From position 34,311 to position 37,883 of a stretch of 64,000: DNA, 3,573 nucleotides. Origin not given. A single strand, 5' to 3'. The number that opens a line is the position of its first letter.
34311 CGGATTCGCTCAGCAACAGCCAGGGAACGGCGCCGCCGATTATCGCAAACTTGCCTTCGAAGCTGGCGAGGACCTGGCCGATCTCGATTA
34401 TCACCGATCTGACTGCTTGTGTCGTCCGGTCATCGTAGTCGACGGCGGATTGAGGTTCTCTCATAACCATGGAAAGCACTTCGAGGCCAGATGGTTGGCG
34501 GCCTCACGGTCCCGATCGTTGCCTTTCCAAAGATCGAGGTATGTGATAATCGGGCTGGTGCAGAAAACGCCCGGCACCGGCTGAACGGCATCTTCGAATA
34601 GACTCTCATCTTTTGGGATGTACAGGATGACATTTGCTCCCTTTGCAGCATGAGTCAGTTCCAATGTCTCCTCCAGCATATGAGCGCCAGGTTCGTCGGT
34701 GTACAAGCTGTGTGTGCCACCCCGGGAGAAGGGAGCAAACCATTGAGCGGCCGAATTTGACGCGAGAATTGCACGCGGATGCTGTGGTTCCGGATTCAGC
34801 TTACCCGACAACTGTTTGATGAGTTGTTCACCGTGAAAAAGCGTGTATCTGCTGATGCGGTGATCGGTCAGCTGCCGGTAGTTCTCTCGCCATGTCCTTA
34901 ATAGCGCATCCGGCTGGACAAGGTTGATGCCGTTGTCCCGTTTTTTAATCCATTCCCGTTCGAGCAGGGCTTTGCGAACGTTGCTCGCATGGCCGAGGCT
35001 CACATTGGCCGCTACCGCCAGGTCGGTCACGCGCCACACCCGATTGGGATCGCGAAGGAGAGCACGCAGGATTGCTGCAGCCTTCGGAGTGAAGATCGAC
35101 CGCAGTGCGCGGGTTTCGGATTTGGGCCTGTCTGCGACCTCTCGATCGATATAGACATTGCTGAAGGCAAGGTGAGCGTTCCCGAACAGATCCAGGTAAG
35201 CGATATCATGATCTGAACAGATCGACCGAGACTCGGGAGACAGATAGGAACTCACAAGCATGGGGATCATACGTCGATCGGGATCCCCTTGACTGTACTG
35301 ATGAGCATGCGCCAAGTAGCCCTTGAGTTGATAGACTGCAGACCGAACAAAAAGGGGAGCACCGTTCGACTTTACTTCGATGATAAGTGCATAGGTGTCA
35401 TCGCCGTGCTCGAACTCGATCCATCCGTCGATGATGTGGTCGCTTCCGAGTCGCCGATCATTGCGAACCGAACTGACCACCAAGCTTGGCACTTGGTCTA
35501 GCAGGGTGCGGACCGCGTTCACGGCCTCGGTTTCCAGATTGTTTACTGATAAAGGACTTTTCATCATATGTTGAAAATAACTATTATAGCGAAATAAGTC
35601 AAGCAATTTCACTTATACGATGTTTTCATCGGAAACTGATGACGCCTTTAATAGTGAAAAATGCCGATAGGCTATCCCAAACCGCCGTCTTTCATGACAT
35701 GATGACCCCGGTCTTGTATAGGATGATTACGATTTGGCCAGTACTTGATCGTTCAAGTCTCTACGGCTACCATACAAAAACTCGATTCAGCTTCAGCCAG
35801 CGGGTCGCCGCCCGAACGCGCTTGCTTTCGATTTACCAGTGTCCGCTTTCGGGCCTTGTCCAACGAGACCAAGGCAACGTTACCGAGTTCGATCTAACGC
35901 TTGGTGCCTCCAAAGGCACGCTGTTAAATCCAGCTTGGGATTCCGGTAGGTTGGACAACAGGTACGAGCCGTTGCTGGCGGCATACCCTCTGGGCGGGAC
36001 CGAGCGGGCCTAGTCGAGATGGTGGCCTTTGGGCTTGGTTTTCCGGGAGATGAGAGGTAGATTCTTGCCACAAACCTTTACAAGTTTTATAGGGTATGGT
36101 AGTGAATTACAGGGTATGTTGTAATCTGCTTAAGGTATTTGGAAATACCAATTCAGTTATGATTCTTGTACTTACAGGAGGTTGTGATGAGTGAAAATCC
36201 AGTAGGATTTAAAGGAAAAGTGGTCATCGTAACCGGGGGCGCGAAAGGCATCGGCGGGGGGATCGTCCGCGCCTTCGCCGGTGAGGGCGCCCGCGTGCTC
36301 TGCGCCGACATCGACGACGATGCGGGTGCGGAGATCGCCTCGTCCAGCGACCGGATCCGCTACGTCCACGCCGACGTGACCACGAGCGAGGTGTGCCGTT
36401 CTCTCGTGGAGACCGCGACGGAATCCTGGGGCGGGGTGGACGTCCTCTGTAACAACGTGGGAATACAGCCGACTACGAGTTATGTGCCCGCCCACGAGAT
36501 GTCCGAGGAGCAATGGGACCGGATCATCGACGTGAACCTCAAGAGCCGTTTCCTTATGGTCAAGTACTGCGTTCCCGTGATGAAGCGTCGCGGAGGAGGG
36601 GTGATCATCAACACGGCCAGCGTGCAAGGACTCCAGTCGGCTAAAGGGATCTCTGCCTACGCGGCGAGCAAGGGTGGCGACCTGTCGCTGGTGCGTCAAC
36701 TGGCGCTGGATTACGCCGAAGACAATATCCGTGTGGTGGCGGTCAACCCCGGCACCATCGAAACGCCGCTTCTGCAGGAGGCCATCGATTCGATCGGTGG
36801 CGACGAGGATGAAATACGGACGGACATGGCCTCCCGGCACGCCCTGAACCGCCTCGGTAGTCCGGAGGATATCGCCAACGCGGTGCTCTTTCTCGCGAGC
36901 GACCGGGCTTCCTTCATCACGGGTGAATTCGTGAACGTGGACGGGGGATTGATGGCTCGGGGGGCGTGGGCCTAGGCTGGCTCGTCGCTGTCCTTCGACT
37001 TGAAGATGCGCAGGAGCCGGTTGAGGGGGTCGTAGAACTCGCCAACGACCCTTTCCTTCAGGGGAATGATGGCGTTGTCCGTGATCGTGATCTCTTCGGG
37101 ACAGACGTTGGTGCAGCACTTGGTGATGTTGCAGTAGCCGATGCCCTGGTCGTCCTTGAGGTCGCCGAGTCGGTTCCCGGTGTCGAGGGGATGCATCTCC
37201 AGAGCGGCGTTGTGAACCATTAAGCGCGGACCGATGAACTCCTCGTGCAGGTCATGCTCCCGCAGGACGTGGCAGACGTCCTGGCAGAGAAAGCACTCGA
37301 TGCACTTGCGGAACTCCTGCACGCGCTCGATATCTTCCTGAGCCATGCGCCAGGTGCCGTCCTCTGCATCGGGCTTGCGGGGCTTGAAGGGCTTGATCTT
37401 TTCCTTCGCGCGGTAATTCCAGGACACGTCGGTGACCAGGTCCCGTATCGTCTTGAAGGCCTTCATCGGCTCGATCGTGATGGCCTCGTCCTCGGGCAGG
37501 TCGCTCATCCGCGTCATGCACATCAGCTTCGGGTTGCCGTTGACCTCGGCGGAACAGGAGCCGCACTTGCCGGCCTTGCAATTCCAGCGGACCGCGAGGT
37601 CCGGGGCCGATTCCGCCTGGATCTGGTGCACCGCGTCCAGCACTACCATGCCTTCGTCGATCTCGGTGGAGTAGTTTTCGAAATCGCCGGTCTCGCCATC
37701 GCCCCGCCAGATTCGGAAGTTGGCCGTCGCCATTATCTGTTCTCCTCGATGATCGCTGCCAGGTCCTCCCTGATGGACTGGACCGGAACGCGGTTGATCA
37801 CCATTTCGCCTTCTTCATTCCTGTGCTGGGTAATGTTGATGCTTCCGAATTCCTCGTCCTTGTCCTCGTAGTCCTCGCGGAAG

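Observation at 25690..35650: Roughly 10-kb lower-GC defense island full of half-decayed modules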

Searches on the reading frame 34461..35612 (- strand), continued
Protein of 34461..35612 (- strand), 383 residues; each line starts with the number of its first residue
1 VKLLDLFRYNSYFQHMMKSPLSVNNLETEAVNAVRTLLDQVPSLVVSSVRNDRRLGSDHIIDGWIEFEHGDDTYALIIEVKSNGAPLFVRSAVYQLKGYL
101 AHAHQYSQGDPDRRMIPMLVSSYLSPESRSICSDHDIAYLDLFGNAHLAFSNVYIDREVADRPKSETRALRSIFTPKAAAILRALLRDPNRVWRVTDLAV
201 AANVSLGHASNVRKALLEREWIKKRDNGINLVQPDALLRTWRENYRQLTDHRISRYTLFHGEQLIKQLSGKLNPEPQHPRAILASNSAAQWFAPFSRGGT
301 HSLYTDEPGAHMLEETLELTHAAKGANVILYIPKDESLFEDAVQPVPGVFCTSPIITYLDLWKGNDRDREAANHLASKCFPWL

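Call 62: fold_search(model_id=the predicted structure, library=pdb)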
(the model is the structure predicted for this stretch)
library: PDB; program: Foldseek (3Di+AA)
matches with E <= 10: 1648; with E <= 0.001: 3
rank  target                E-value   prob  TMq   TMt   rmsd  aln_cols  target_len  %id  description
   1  5gkj_B                2.0e-04  1.00  0.21  0.31   4.5       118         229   16  Structure of EndoMS in apo form (released 2016-11-02)
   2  2okf_A                3.9e-04  1.00  0.23  0.54   4.6       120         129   12  CRYSTAL STRUCTURE OF A FDXN ELEMENT EXCISION CONTROLLING FACTOR PROTEIN (AVA_3312) FROM ANABAENA VARIABILIS AT 1.60 A  (released 2007-01-30)
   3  5gke_A                7.0e-04  1.00  0.24  0.35   5.1       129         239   17  Structure of EndoMS-dsDNA1 complex (released 2016-11-02)
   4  2vld_B                1.9e-03  1.00  0.24  0.36   4.1       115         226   15  crystal structure of a repair endonuclease from Pyrococcus abyssi (released 2009-05-19)
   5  2vld_A                1.9e-03  1.00  0.23  0.36   3.7       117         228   15  crystal structure of a repair endonuclease from Pyrococcus abyssi (released 2009-05-19)
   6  6j05_A                4.7e-03  1.00  0.18  0.57   7.1       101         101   19  Structures of two ArsR As(III)-responsive repressors: implications for the mechanism of derepression (released 2019-07-03)
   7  8em1_B                6.3e-03  0.99  0.26  0.21  18.5       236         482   14  Type IIS Restriction Endonuclease PaqCI, DNA Unbound (released 2023-03-22)
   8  8epx_A                1.0e-02  0.69  0.24  0.18  24.1       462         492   12  Type IIS Restriction Endonuclease PaqCI, DNA bound (released 2023-03-22)
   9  6xl1_A                1.1e-02  1.00  0.20  0.20   4.1       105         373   12  crystal structure of cA4-activated Card1(D294N) (released 2020-12-30)
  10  1xmx                  1.3e-02  0.99  0.20  0.20   5.4       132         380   19  Crystal structure of protein VC1899 from Vibrio cholerae (released 2004-11-16)
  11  5zyr_A                1.5e-02  0.98  0.16  0.19  11.1       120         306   17  Crystal structure of the reductase (C1) component of p-hydroxyphenylacetate 3-hydroxylase (HPAH) from Acinetobacter ba (released 2019-06-05)
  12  6wan_F                1.5e-02  0.82  0.17  0.16  13.2       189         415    8  Structure of Acinetobacter baumannii Cap4 SAVED/CARF-domain containing receptor with the cyclic trinucleotide 3'3'3'-c (released 2020-06-17)
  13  5ffx_D                1.6e-02  0.99  0.17  0.40   9.6       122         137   16  S. aureus MepR G34K Mutant (released 2016-12-21)
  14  3eco_A                1.7e-02  0.99  0.17  0.42   9.6       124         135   16  Crystal structure of MepR, a transcription regulator of the Staphylococcus aureus multidrug efflux pump MepA (released 2009-02-10)
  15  22oz_B                1.7e-02  0.99  0.16  0.34   8.7       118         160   19  Structural insights into HpaR-mediated recognition of hrpX and hrpG in Xanthomonas campestris pv. campestris (released 2026-03-11)
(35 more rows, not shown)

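Call 65: find_encoding_contigs(protein=P0264, flank=10000, max_places=3)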
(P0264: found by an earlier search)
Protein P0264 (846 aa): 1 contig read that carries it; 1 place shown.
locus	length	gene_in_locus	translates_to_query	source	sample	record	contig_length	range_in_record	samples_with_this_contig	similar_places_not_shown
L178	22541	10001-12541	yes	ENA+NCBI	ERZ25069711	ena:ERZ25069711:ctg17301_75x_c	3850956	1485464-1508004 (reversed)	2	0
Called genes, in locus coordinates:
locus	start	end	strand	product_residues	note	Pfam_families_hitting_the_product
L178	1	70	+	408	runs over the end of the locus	PF04748:Polysacc_deac_2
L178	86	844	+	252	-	PF03740:PdxJ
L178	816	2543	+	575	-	PF21760:SecD_1st (faint), PF22599:SecDF_P1_head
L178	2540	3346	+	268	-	PF02355:SecD_SecF_C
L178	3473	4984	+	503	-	PF00884:Sulfatase, PF01663:Phosphodiest (faint), PF16347:SGSH_C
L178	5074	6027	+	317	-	PF01408:GFO_IDH_MocA, PF22725:GFO_IDH_MocA_C3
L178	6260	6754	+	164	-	PF13588:HSDR_N_2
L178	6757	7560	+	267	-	PF05721:PhyH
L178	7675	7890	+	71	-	-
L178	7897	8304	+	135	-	PF01850:PIN (weak)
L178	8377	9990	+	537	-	PF01555:N6_N4_Mtase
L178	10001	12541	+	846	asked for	PF04851:ResIII, PF00270:DEAD (faint)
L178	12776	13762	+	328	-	PF04199:Cyclase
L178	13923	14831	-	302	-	-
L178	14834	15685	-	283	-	PF08843:AbiEii (faint)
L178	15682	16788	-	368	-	-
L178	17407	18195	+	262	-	PF00106:adh_short, PF13561:adh_short_C2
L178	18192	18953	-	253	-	PF13085:Fer2_3, PF13183:Fer4_8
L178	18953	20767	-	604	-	PF00890:FAD_binding_2, PF01266:DAO (faint), PF03486:HI0933_like (faint), PF07992:Pyr_redox_2 (weak), PF02910:Succ_DH_flav_C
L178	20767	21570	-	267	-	-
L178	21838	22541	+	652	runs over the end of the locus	PF20581:DUF6785, PF20580:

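Call 66: find_encoding_contigs(protein=P0261, flank=10000, max_places=3)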
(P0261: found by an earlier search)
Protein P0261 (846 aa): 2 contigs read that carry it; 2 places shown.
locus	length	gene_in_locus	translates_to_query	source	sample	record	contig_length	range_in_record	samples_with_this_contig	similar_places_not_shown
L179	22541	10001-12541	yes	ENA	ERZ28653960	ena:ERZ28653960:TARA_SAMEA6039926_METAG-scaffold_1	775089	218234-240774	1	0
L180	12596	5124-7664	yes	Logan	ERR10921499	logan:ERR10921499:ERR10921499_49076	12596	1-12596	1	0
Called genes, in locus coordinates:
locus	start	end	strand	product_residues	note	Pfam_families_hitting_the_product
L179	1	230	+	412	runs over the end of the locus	-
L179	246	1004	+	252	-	PF03740:PdxJ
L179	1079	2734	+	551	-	PF21760:SecD_1st (faint), PF22599:SecDF_P1_head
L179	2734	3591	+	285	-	PF02355:SecD_SecF_C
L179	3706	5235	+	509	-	PF00884:Sulfatase, PF01663:Phosphodiest (faint), PF16347:SGSH_C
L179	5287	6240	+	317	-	PF01408:GFO_IDH_MocA, PF22725:GFO_IDH_MocA_C3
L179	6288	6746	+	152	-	PF13588:HSDR_N_2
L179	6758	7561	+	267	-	PF05721:PhyH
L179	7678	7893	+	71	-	-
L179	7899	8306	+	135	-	PF01850:PIN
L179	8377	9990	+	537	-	PF01555:N6_N4_Mtase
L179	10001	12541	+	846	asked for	PF04851:ResIII, PF00270:DEAD (faint)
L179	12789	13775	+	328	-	PF04199:Cyclase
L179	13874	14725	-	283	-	PF08843:AbiEii (weak)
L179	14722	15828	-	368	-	-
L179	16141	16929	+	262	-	PF00106:adh_short, PF13561:adh_short_C2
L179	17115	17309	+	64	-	-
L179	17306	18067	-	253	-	PF13085:Fer2_3, PF12838:Fer4_7 (faint), PF13183:Fer4_8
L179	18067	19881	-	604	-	PF00890:FAD_binding_2, PF01266:DAO (faint), PF03486:HI0933_like (faint), PF07992:Pyr_redox_2 (weak), PF02910:Succ_DH_flav_C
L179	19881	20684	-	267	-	-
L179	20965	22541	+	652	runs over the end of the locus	PF20581:DUF6785, PF20580:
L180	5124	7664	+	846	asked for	PF04851:ResIII, PF00270:DEAD (faint)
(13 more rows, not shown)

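Call 92: search_protein_families(library=phrogs, proteins=[window:34461-35567:-], max_evalue=0.01)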
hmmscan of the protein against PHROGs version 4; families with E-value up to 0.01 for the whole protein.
window:34461-35567:- (368 aa): 0 families

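Call 96: search_protein_families(library=padloc, proteins=[L170:10090-11055:-], max_evalue=0.001)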
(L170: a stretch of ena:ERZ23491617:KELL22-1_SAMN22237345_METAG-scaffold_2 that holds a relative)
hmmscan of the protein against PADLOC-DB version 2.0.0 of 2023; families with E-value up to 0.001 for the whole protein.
L170:10090-11055:- (321 aa): 0 families

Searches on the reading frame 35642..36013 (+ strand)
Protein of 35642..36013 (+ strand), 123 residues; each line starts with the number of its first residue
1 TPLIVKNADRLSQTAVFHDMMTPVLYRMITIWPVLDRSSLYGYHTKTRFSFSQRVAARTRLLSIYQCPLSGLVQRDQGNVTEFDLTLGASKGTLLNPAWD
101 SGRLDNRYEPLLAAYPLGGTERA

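Call 25: search_protein_families(library=pfam, proteins=[window:35642-36013:+], max_evalue=0.01)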
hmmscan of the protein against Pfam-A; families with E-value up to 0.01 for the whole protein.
window:35642-36013:+ (123 aa): 0 families

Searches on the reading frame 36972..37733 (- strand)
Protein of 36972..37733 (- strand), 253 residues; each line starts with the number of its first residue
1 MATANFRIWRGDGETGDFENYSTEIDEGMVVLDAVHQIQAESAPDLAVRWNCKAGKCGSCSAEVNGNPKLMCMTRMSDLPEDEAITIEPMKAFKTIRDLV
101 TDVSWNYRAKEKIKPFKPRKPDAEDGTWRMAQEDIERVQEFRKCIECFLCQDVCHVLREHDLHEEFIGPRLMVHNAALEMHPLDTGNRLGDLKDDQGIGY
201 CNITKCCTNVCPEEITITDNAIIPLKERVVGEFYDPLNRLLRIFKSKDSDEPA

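Call 11: find_encoding_contigs(protein=window:36972-37733:-, flank=10000, max_places=10)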
Protein window:36972-37733:- (253 aa): 5 contigs read that carry it; 3 places shown.
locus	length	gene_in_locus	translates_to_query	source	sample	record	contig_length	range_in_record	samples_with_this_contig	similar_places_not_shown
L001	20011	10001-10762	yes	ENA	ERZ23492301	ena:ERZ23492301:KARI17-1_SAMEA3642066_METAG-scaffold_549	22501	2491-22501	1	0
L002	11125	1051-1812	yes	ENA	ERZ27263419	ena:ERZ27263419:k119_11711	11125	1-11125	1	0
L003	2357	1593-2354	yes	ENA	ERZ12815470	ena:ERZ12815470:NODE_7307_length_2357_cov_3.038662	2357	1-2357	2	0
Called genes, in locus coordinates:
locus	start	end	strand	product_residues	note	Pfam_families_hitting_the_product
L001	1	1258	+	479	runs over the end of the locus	PF00884:Sulfatase, PF01663:Phosphodiest, PF16347:SGSH_C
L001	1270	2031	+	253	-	PF01261:AP_endonuc_2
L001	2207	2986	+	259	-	PF00106:adh_short, PF08659:KR, PF23441:SDR, PF13561:adh_short_C2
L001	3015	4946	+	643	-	PF20581:DUF6785, PF20580:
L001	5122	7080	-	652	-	PF20581:DUF6785, PF20580:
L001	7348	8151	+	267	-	-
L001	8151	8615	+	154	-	-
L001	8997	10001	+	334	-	PF00890:FAD_binding_2, PF02910:Succ_DH_flav_C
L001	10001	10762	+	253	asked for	PF13085:Fer2_3, PF12838:Fer4_7 (faint), PF13183:Fer4_8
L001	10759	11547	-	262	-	PF00106:adh_short, PF08659:KR (faint), PF13561:adh_short_C2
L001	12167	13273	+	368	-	-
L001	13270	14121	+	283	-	PF08843:AbiEii (faint)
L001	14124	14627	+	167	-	-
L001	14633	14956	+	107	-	-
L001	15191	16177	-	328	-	PF04199:Cyclase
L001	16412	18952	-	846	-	PF04851:ResIII, PF00270:DEAD (faint)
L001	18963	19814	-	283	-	PF01555:N6_N4_Mtase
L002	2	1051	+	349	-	?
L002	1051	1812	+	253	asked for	PF13085:Fer2_3, PF12838:Fer4_7 (faint), PF13183:Fer4_8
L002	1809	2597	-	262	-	PF00106:adh_short, PF08659:KR (faint), PF13561:adh_short_C2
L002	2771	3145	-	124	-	-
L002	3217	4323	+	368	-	-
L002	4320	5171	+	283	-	PF08843:AbiEii (faint)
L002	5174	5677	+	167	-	-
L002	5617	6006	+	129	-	-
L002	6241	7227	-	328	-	PF04199:Cyclase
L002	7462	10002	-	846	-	PF04851:ResIII, PF00270:DEAD (faint)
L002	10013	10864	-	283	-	PF01555:N6_N4_Mtase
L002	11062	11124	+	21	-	?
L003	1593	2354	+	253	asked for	PF13085:Fer2_3, PF12838:Fer4_7 (faint), PF13183:Fer4_8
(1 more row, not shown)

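Call 12: find_related_loci(query=window:36972-37733:-, collection=genome_contigs, flank=10000)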
Query window:36972-37733:- (253 aa) in genome_contigs; peptide patterns used: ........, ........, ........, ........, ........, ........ (x = any residue, [..] = any of these).
600 stretches matched a pattern (row limit reached: there are more); 598 encode a relative of the query (tblastn E <= 1e-3); the best 80 are kept; 80 distinct loci.
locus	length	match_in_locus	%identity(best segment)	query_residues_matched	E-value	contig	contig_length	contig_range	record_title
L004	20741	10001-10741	77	1-247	2e-134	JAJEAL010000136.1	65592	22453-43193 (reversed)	MAG: Candidatus Poribacteria bacterium isolate jk18x7bins.5 k141_1791100, whole genome shotgun sequence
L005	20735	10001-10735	78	1-245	4e-134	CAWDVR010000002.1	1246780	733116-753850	MAG: uncultured Acidobacteriota bacterium isolate MFD05747.bin.1.28 genome assembly, contig: contig_20011, whole genome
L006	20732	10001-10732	77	1-244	2e-133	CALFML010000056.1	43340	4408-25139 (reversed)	MAG TPA_asm: uncultured Myxococcales bacterium isolate SRR6231182_bin.80_CONCOCT_v1.1_MAG genome assembly, contig: ERZ65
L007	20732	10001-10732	76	6-249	1e-132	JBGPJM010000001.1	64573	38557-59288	MAG: Phycisphaerae bacterium isolate OBJ_0618_7090110_309 k141_4794092_length_64573_cov_21.8385, whole genome shotgun se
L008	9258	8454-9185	76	1-244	2e-132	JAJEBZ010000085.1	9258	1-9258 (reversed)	MAG: Candidatus Poribacteria bacterium isolate jk18x9bins.65 k141_281658, whole genome shotgun sequence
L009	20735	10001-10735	78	1-243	3e-132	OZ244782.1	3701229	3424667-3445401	MAG: Candidatus Multivoraceae bacterium isolate 3e40288b-8b50-4129-bb98-006f71277a78 genome assembly, chromosome: 1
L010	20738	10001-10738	74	2-247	7e-132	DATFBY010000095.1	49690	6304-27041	MAG TPA_asm: Gemmatimonadaceae bacterium isolate SMAG_U8540 k141_633621, whole genome shotgun sequence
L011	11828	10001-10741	78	1-247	9e-132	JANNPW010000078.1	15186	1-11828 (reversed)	MAG: Mariniblastus sp. isolate SOY_31_metabat_97 SOY_31_k141_741051, whole genome shotgun sequence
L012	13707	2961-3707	73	2-250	8e-132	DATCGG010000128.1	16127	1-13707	MAG TPA_asm: Gemmatimonadaceae bacterium isolate SMAG_U7800 k141_1253741, whole genome shotgun sequence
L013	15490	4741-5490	74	1-250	5e-131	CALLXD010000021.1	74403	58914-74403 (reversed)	MAG: Vicinamibacterales bacterium isolate FRAM_RAS_EGC1617_bin8 genome assembly, contig: FRAM_EGC1617_bin8-21, whole gen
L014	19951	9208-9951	74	2-249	4e-131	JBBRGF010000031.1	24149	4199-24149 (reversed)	MAG: Gemmatimonadales bacterium isolate Co_metawrap_2610 Cmw_2610_k141_22889687_length_24149_cov_8.0000, whole genome sh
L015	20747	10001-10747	74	1-249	4e-131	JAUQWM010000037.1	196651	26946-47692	MAG: Gemmatimonadaceae bacterium isolate BIN3 contig_157162, whole genome shotgun sequence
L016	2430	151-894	75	1-248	3e-137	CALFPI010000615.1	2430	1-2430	MAG TPA_asm: uncultured Gemmatimonadaceae bacterium isolate ERR2206786_bin.69_CONCOCT_v1.1_MAG genome assembly, contig:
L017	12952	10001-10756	75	1-252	9e-130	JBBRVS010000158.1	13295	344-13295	MAG: Pyrinomonadales bacterium isolate La3_metabat2.217 La3_metabat2.217_K_2570626_L_13295_cov_111.9935, whole genome sh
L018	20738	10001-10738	74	1-246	1e-129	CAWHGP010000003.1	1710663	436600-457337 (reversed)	MAG: uncultured Acidobacteriota bacterium isolate MFD00731.bin.2.187 genome assembly, contig: contig_43618, whole genome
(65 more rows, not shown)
